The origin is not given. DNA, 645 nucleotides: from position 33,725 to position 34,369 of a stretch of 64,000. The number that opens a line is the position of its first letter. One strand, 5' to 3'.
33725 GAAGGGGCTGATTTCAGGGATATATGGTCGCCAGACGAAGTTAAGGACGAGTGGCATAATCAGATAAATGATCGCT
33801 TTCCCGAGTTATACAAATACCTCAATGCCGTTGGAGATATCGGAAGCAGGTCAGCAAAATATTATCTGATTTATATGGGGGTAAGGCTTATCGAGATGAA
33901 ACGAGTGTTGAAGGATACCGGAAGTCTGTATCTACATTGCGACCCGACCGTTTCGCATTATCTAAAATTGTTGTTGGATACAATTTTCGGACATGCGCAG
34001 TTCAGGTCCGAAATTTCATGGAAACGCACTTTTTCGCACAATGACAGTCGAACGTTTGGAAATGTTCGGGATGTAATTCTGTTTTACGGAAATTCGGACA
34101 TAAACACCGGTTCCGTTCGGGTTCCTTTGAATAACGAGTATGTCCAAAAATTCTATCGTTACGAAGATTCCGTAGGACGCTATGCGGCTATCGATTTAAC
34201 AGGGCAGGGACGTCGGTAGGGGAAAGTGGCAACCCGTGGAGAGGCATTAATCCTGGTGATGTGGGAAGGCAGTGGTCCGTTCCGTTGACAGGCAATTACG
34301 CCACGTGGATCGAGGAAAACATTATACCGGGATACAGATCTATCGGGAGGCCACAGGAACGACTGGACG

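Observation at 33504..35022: DNA methyltransferase-HNH fusion with a C9 tract near the start codon and a 10-bp tandem duplication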

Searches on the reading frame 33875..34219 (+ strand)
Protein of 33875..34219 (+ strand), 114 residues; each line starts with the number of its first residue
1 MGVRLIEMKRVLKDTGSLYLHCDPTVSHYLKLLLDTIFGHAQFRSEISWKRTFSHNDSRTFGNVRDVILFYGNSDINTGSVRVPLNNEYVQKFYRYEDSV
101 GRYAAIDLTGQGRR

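Call 41: list_cluster_members(proteins=[window:33875-34219:+, window:33896-34219:+, window:34261-35022:+, window:32154-33212:+, window:35128-35661:+, window:35689-36684:+, window:33536-33670:+, window:37624-39297:-, window:26935-28122:+, window:40360-42231:-])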
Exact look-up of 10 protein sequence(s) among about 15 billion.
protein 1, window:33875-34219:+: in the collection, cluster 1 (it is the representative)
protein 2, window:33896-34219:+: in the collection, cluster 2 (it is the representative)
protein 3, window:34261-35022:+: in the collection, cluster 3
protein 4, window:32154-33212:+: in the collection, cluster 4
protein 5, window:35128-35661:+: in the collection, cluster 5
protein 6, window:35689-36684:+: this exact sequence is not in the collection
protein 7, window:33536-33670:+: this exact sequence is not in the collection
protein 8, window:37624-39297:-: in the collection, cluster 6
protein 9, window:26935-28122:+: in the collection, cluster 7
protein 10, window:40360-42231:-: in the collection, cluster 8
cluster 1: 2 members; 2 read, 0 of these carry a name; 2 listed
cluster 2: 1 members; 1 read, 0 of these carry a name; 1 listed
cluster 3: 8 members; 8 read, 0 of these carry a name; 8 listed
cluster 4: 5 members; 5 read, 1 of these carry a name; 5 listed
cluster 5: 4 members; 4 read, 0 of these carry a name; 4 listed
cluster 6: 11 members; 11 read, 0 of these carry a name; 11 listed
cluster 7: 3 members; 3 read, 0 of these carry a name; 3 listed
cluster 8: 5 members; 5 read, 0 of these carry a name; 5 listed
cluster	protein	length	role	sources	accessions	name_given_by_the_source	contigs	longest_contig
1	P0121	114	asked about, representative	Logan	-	-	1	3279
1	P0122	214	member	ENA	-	-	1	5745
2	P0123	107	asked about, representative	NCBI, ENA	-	-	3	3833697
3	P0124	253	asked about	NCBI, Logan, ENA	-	-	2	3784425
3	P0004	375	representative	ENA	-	-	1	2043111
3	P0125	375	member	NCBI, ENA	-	-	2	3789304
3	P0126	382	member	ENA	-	-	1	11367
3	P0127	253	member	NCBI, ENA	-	-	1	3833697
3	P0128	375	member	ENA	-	-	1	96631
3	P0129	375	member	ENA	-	-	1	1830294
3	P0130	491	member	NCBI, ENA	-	-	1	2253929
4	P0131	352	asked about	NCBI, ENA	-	-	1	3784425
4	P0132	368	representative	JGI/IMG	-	ATP-dependent DNA helicase RecG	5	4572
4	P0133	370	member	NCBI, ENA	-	-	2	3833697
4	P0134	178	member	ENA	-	-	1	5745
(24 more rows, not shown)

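Call 45: find_encoding_contigs(protein=P0122, flank=3000, max_places=4)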
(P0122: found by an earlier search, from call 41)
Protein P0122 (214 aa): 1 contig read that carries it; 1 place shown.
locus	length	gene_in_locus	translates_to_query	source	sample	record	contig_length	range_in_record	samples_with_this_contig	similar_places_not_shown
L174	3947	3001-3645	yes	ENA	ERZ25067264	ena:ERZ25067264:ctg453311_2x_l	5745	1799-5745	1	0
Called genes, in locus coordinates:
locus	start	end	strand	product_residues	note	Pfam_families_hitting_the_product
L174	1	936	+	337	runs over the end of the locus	-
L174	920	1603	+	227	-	PF13304:AAA_21 (weak)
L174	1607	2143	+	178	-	PF04326:SLFN_AlbA_2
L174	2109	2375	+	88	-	-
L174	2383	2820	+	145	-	PF13749:HATPase_c_4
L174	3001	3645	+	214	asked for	PF01555:N6_N4_Mtase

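Call 47: find_encoding_contigs(protein=P0130, flank=4000, max_places=3)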
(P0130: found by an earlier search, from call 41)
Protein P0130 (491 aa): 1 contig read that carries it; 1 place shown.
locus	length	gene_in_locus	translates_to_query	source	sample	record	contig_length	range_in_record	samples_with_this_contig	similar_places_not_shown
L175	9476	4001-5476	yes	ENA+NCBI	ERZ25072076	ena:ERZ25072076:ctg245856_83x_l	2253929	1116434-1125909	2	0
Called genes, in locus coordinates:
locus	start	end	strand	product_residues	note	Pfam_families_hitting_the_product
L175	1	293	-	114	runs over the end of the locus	PF02965:Met_synt_B12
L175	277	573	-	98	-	PF02965:Met_synt_B12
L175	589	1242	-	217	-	PF02310:B12-binding, PF02965:Met_synt_B12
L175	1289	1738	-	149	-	PF02607:B12-binding_2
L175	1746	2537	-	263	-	PF00809:Pterin_bind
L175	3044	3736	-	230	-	PF02574:S-methyl_trans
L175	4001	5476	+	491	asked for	PF01555:N6_N4_Mtase, PF01844:HNH, PF14279:HNH_5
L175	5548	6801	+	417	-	-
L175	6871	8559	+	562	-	PF00133:tRNA-synt_1, PF01406:tRNA-synt_1e (faint), PF09334:tRNA-synt_1g, PF08264:Anticodon_1 (faint), PF19303:Anticodon_3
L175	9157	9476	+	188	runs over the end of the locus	PF00117:GATase, PF07722:Peptidase_C26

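Call 48: find_encoding_contigs(protein=P0125, flank=4000, max_places=3)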
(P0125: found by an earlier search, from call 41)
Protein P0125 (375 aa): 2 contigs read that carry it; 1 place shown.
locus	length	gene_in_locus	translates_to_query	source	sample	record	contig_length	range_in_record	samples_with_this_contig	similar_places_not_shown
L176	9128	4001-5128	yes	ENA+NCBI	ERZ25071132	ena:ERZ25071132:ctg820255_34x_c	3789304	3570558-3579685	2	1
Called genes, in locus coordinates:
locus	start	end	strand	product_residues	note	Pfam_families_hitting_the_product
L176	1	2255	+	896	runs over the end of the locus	PF02463:SMC_N (weak), PF13476:AAA_23 (faint), PF13304:AAA_21 (weak)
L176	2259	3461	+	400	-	PF04326:SLFN_AlbA_2, PF13749:HATPase_c_4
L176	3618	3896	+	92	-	-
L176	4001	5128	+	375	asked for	PF01555:N6_N4_Mtase, PF01844:HNH, PF14279:HNH_5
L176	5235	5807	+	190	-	PF00221:Lyase_aromatic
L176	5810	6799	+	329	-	PF00753:Lactamase_B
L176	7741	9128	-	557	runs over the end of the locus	-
